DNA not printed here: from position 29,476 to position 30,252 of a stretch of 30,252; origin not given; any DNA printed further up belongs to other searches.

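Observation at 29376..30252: AT-rich two-gene cargo operon: membrane protein translationally coupled to a small Gln/Pro-rich protein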

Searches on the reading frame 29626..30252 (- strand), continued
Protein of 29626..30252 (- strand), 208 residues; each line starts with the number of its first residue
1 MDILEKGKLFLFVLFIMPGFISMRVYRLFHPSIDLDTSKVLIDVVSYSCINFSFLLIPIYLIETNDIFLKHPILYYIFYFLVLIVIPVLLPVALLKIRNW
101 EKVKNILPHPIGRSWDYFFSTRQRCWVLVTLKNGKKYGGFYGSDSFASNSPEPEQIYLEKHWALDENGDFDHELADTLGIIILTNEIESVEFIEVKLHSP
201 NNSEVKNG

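Call 64: search_dna_similar(query=window:29626-30252:-, collection=plasmids, mode=protein, max_rows=25, max_evalue=0.001)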
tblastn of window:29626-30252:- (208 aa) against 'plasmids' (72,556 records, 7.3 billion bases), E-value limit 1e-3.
Records with a match: 21; places in all: 22; records where one place covers at least 80% of the query: 11.
Best place of each record, by identity: 60-80% 1; <60% 20.
By first word of the organism name: Acinetobacter 8; Fluviibacter 2; Streptomyces 2; Rhodococcus 2; Pantoea 1; Proteus 1; Mesorhizobium 1; Dietzia 1; Sphingomonas 1; Curtobacterium 1; and 1 more.
By predicted mobility (MOB-suite, as given by PLSDB): non-mobilizable 9; mobilizable 9; conjugative 3.
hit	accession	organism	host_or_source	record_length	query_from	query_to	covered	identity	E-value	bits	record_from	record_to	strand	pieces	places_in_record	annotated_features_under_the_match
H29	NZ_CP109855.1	Pantoea dispersa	Bidens alba,Pure isolate,rhizosphere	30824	1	202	97%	61.5%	8e-34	267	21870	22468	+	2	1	none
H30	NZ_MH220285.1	Acinetobacter ursingii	Homo sapiens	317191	1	194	93%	43.2%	1e-38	147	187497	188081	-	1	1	DUF6338 family protein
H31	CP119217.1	Acinetobacter soli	Homo sapiens,blood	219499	1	194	93%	42.7%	4e-38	146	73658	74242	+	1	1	DUF6338 family protein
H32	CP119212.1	Acinetobacter soli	Homo sapiens,blood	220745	1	194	93%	42.7%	4e-38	146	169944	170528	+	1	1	DUF6338 family protein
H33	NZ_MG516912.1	Proteus penneri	silver gull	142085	1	192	92%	42.7%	1e-40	153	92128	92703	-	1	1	DUF6338 family protein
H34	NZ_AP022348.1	Fluviibacter phosphoraccumulans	-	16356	1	204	98%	38.5%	2e-34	135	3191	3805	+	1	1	DUF6338 family protein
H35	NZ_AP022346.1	Fluviibacter phosphoraccumulans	-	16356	1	204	98%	38.5%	2e-34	135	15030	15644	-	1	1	DUF6338 family protein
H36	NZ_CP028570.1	Acinetobacter pittii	Homo sapiens,Pure Culture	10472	1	194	93%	40.1%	7e-36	140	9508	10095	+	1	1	DUF6338 family protein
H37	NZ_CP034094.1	Acinetobacter baumannii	Homo sapiens,sputum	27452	9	196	90%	39.9%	2e-29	121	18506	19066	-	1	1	DUF6338 family protein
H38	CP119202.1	Acinetobacter soli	Homo sapiens,blood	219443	1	194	77%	45.3%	3e-30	157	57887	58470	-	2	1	DUF6338 family protein (x2)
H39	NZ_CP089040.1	Acinetobacter ursingii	Homo sapiens,Genome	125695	1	195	94%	36.7%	1e-31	127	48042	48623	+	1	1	DUF6338 family protein | Mov34/MPN/PAD-1 family protein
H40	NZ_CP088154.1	Mesorhizobium mediterraneum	Cicer arietinum L.,cell culture,radical ...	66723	2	196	94%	25.4%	7e-10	65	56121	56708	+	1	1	DUF6338 family protein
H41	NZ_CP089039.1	Acinetobacter ursingii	Homo sapiens,Genome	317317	108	194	42%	47.1%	4e-16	83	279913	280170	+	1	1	DUF6338 family protein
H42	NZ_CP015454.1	Dietzia psychralcaliphila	-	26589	96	195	48%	33.3%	1e-9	64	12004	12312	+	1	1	DUF6338 family protein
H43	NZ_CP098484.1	Streptomyces sp. Caat 7-52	Bacteria,soil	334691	114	195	39%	35.4%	1e-10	67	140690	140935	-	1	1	DUF6338 family protein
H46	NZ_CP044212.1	Rhodococcus ruber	cell culture,landfill cover soil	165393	110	193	40%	29.1%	5e-8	60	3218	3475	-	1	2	DUF6338 family protein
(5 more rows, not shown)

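Call 66: get_annotated_region(hit=H42, flank=2500)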
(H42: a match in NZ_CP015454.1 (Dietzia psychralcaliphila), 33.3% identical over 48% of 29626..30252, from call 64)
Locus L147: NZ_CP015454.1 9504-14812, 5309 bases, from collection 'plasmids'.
description: Dietzia psychralcaliphila strain ILA-1 plasmid unnamed, complete sequence
organism: Dietzia psychralcaliphila (NCBI taxid 139021)
taxonomy: Bacteria; Actinomycetota; Actinomycetes; Mycobacteriales; Dietziaceae; Dietzia; Dietzia psychralcaliphila
host: -; source: -; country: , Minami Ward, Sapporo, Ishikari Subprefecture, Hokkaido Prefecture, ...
typing (MOB-suite, as given by PLSDB): mobilizable; relaxase MOBF
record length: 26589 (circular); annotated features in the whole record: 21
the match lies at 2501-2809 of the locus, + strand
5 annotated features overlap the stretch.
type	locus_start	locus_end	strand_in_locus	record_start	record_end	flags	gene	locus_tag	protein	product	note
CDS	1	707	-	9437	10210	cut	istB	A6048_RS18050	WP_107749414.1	IS21-like element helper ATPase IstB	-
CDS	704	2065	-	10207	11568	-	istA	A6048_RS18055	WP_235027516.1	IS21 family transposase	-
CDS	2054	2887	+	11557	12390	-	-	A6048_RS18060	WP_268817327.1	DUF6338 family protein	-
CDS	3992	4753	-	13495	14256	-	-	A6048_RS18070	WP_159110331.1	sigma factor-like helix-turn-helix DNA-binding protein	GO:0006352 - DNA-templated transcription initiation [Evidence IEA]; GO:0006355 - regulation of DNA-templated ...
CDS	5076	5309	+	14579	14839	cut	-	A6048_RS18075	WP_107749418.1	ribbon-helix-helix protein, CopG family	GO:0006355 - regulation of DNA-templated transcription [Evidence IEA]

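Call 67: get_annotated_region(hit=H43, flank=2500)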
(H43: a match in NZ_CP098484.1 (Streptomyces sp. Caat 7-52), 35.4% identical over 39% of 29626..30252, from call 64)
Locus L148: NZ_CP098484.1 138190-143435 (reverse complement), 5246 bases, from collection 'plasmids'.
description: Streptomyces sp. Caat 7-52 plasmid unnamed, complete sequence
organism: Streptomyces sp. Caat 7-52 (NCBI taxid 2949637)
taxonomy: Bacteria; Actinomycetota; Actinomycetes; Kitasatosporales; Streptomycetaceae; Streptomyces; Streptomyces sp. Caat 7-52
host: -; source: Bacteria,soil; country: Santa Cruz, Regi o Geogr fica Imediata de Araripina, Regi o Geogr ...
typing (MOB-suite, as given by PLSDB): non-mobilizable
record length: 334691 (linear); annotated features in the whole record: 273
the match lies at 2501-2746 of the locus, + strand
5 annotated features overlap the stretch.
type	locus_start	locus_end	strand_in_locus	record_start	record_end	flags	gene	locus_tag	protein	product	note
CDS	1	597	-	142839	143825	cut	-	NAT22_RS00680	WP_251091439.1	L-threonylcarbamoyladenylate synthase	GO:0006400 - tRNA modification [Evidence IEA]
CDS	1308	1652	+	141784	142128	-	-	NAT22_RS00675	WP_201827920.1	hypothetical protein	-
CDS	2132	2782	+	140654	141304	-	-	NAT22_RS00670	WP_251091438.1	DUF6338 family protein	-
CDS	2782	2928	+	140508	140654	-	-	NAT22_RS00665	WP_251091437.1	hypothetical protein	-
CDS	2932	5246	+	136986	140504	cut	-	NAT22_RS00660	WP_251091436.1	CHAT domain-containing protein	-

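Call 68: get_annotated_region(hit=H40, flank=2500)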
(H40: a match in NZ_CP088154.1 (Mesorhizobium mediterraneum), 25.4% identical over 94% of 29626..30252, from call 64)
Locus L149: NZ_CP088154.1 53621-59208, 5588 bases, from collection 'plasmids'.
description: Mesorhizobium mediterraneum strain R31 plasmid unnamed3, complete sequence
organism: Mesorhizobium mediterraneum (NCBI taxid 43617)
taxonomy: Bacteria; Pseudomonadota; Alphaproteobacteria; Hyphomicrobiales; Phyllobacteriaceae; Mesorhizobium; Mesorhizobium mediterraneum
host: -; source: Cicer arietinum L.,cell culture,radical nodules from chickpea plants; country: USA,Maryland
typing (MOB-suite, as given by PLSDB): non-mobilizable; mating-pair formation MPF_T
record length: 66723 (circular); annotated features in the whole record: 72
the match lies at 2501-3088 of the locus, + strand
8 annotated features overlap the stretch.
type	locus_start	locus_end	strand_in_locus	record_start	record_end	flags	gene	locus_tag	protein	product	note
CDS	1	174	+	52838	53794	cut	-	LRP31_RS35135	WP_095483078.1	hypothetical protein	-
CDS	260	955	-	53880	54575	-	-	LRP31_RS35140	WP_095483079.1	hypothetical protein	-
CDS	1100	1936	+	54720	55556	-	-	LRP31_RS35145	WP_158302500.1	nucleotidyltransferase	-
CDS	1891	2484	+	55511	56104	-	-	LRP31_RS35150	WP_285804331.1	SLATT domain-containing protein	-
CDS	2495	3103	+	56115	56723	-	-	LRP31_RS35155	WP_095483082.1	DUF6338 family protein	-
CDS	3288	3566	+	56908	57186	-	-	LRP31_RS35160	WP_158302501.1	hypothetical protein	-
CDS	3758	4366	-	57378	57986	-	-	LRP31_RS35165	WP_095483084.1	hypothetical protein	-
CDS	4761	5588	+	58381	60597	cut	-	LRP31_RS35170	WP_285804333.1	ParB/RepB/Spo0J family partition protein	-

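Call 69: get_annotated_region(hit=H46, flank=2500)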
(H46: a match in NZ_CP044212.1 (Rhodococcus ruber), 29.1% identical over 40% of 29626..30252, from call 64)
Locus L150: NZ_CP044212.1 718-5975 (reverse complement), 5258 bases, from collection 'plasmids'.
description: Rhodococcus ruber strain C1 plasmid unnamed1, complete sequence
organism: Rhodococcus ruber (NCBI taxid 1830)
taxonomy: Bacteria; Actinomycetota; Actinomycetes; Mycobacteriales; Nocardiaceae; Rhodococcus; Rhodococcus ruber
host: -; source: cell culture,landfill cover soil; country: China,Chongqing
typing (MOB-suite, as given by PLSDB): conjugative; relaxase MOBF; mating-pair formation MPF_T
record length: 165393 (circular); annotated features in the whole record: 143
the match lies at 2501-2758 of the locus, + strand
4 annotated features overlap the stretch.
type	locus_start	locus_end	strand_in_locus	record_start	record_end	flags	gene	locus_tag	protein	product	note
CDS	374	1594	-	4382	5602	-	-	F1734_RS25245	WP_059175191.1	hypothetical protein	-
CDS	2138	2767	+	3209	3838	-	-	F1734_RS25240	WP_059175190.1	DUF6338 family protein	-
CDS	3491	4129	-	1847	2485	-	-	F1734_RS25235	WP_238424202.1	ScbR family autoregulator-binding transcription factor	-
CDS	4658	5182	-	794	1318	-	-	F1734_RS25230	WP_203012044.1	hypothetical protein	-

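Call 70: get_annotated_region(hit=H28, flank=2500)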
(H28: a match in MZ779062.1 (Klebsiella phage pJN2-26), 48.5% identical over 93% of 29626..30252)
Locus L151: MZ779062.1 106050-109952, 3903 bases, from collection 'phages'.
description: Klebsiella phage pJN2-26, complete genome.
organism: Klebsiella phage pJN2-26 (NCBI taxid 2873443)
taxonomy: Viruses; Duplodnaviria; Heunggongvirae; Uroviricota; Caudoviricetes
host: horse; source: horse tracheal aspirate; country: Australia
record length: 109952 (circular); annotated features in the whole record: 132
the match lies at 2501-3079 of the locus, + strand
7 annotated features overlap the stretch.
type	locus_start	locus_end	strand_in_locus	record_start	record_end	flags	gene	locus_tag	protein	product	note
CDS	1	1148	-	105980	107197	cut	-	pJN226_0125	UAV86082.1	RepB family DNA replication protein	-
misc_feature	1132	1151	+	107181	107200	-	-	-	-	-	phage attachment site; label: attR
CDS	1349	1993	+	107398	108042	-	-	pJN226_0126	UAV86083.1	hypothetical protein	-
CDS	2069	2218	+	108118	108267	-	-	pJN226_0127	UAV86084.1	hypothetical protein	-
CDS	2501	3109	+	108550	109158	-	-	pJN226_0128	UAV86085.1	hypothetical protein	-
CDS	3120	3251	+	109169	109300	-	-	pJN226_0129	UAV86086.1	hypothetical protein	-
CDS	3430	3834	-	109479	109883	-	-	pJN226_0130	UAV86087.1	hypothetical protein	-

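Call 75: search_protein_families(library=pfam, proteins=[L148:2932-5244:+, L149:1100-1936:+, L149:1891-2484:+], max_evalue=0.01)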
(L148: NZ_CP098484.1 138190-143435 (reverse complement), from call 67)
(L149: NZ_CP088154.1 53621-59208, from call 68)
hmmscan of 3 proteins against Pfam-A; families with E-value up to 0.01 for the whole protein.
L148:2932-5244:+ (771 aa): 0 families

L149:1100-1936:+ (278 aa): 1 family
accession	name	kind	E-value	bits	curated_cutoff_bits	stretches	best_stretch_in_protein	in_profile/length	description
PF18144.7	SMODS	-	2e-25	90.3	26.5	1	12-147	27-161/164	Second Messenger Oligonucleotide or Dinucleotide Synthetase domain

L149:1891-2484:+ (197 aa): 1 family
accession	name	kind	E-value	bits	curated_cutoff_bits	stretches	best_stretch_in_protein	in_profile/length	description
PF01040.23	UbiA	-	0.00058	19.7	34.2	1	34-103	103-167/250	UbiA prenyltransferase family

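Call 79: fold_search(model_id=the predicted structure, library=viral)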
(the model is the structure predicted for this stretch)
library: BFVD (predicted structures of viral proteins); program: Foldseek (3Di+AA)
matches with E <= 10: 731; with E <= 0.001: 2
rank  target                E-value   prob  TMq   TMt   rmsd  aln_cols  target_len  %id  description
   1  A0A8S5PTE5            4.0e-06  1.00  0.50  0.52   6.9       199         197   19  Uncharacterized protein [Siphoviridae sp. ct96x5]
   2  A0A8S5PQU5            7.0e-04  1.00  0.27  0.35  12.5       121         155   18  Uncharacterized protein [Siphoviridae sp. ct96x5]
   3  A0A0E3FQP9            3.6e-03  1.00  0.27  0.40   7.2       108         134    9  Methylamine utilization protein [Synechococcus phage ACG-2014f]
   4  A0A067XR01            3.6e-03  1.00  0.25  0.28  13.7       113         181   14  (no name in the UniProt tables at hand)
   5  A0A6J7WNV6            6.9e-03  0.99  0.25  0.39   9.6       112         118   14  Uncharacterized protein [uncultured Caudovirales phage]
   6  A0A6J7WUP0            9.2e-03  1.00  0.24  0.36   5.3        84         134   14  Uncharacterized protein [uncultured Caudovirales phage]
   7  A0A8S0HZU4            1.0e-02  0.99  0.27  0.10  11.7       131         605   13  (no name in the UniProt tables at hand)
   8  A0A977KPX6            1.1e-02  1.00  0.25  0.67   3.5        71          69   15  Uncharacterized protein [Arthrobacter phage Shambre1]
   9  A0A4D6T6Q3            1.1e-02  1.00  0.27  0.64   5.7        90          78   11  RNA binding protein [Gordonia phage Reyja]
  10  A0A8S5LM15            1.4e-02  1.00  0.25  0.53   5.8        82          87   13  Putative KleE stable inheritance protein [Siphoviridae sp. ctvok7]
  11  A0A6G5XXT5            1.4e-02  0.87  0.23  0.24  11.7       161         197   16  (no name in the UniProt tables at hand)
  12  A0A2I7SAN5            1.7e-02  1.00  0.24  0.40   4.6        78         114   12  (no name in the UniProt tables at hand)
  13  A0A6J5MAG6            1.8e-02  1.00  0.23  0.33   3.9        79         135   15  Uncharacterized protein [uncultured Caudovirales phage]
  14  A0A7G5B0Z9            1.9e-02  0.99  0.24  0.33  10.7        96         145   14  Uncharacterized protein [Providencia phage vB_PreS-PibeRecoleta]
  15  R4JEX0                2.0e-02  0.99  0.24  0.50  10.8        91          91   10  Uncharacterized protein [Mycobacterium phage HINdeR]
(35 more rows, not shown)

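Call 82: search_protein_representatives(alignment_id=A1)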
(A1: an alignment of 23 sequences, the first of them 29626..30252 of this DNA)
Query: 23 sequences, 202 profile positions. Proteins with E-value up to 0.001 (for the whole library): 3457; up to 1e-10: 2026; up to 1e-30: 491. The best 150 are listed.
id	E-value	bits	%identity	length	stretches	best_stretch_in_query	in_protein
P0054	3.6e-91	320.5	-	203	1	1-198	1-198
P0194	1.8e-68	246.4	-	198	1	1-194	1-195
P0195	1.8e-67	243.1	-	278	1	1-197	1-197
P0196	9.5e-67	240.8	-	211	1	1-196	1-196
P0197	2.8e-66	239.2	-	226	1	1-199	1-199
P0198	7.2e-66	237.9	-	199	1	1-199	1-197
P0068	7.0e-64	231.4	-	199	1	1-196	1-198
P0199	7.1e-64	231.4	-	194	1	1-194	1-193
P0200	1.7e-63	230.1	-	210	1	1-200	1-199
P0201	6.2e-63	228.3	-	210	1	1-199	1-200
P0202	7.2e-62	224.8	-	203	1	2-194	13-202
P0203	3.2e-61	222.7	-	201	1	1-195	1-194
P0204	3.5e-61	222.6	-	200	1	1-195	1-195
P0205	6.2e-61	221.8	-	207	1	1-198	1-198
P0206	1.1e-60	220.9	-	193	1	1-193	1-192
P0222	1.6e-55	204.1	-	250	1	1-197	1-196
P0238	3.8e-53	196.3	-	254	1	1-197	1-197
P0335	8.2e-44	165.9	-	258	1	7-197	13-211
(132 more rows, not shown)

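Call 92: predict_structure(alignment_id=A5)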
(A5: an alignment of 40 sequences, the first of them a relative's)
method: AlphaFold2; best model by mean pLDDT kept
length: 250 residues; sequences in the alignment: 40
mean_pLDDT: 83.7   pTM: 0.66
mean pLDDT of the five models: 83.7, 83.6, 82.7, 82.3, 81.7
residues with pLDDT >= 90: 138; 70-90: 58; 50-70: 40; < 50: 14
segments of 3 or more residues with pLDDT < 50: 199-205, 209-212
pLDDT, mean of each block of 10 residues (from residue 1): 84 92 93 88 95 93 96 94 93 92 88 87 94 96 90 88 86 94 95 71 46 53 58 61 66
secondary structure, 60 per line:
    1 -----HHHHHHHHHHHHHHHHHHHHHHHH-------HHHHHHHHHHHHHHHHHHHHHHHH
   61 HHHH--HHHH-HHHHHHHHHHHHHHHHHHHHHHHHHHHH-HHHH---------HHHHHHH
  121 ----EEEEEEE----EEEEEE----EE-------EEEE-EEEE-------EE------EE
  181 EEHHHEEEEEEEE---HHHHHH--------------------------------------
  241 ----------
elements in order: H6-29 H37-64 H67-70 H72-99 H101-104 H114-120 E125-131 E136-141 E155-158 E160-163 E179-182 E186-193 H197-202

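Call 94: fold_search(model_id=the predicted structure, library=pdb)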
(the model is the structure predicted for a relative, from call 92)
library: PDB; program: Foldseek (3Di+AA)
matches with E <= 10: 446; with E <= 0.001: 0
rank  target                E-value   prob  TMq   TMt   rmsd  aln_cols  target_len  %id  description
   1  5xjl_A                1.3e-02  1.00  0.21  0.54   4.5        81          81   17  Crystal Structure of the Gemin2-binding domain of SMN, Gemin2 in Complex with SmD1/D2/F/E/G from Human (released 2018-05-02)
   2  8ro0_b                2.1e-02  0.99  0.23  0.50  15.1       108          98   16  Structure of the C. elegans Intron Lariat Spliceosome primed for disassembly (ILS') (released 2024-08-07)
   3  5mkn_Y                2.5e-02  1.00  0.21  0.63   5.8        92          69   14  Crystal structure of SmAP (LSm) protein from Methanococcus vannielii (released 2017-12-20)
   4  3cw1_B                2.5e-02  0.99  0.18  0.51   6.5        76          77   20  Crystal Structure of Human Spliceosomal U1 snRNP (released 2009-03-24)
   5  4c92_D                2.7e-02  1.00  0.22  0.57   4.0        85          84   19  Crystal structure of the yeast Lsm1-7 complex (released 2013-10-16)
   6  9dtr_g                2.7e-02  1.00  0.21  0.61   3.8        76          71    9  Structure of the yeast post-catalytic P complex spliceosome at 2.3 Angstrom resolution (released 2024-12-25)
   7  4f7u_I                2.8e-02  1.00  0.22  0.61   4.0        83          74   16  The 6S snRNP assembly intermediate (released 2013-01-30)
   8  4v98_AA               2.8e-02  0.99  0.20  0.52   9.5        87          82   17  The 8S snRNP Assembly Intermediate (released 2014-07-09)
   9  4v98_A4               3.2e-02  1.00  0.21  0.62   3.8        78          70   12  The 8S snRNP Assembly Intermediate (released 2014-07-09)
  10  9esh_F                3.2e-02  0.99  0.18  0.47   7.2        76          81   21  Structure of a B-state intermediate committed to discard (Bd-I state) (released 2024-12-25)
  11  5mkn_Z                3.6e-02  1.00  0.21  0.65   4.0        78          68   14  Crystal structure of SmAP (LSm) protein from Methanococcus vannielii (released 2017-12-20)
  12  6qdv_h                3.6e-02  1.00  0.18  0.49   3.8        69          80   20  Human post-catalytic P complex spliceosome (released 2019-02-20)
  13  4f7u_C                3.6e-02  0.99  0.20  0.52   9.6        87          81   17  The 6S snRNP assembly intermediate (released 2013-01-30)
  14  5vsu_D                3.8e-02  1.00  0.21  0.73   3.1        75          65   17  Structure of yeast U6 snRNP with 2'-phosphate terminated U6 RNA (released 2018-05-09)
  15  5mkn_b                3.8e-02  1.00  0.22  0.67   3.5        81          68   15  Crystal structure of SmAP (LSm) protein from Methanococcus vannielii (released 2017-12-20)
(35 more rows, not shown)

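Call 100: search_solved_structures(query=A1, max_evalue=1)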
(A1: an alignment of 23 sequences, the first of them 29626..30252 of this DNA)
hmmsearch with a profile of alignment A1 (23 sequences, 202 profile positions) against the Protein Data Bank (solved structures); distinct sequences matched with E-value up to 1: 0.
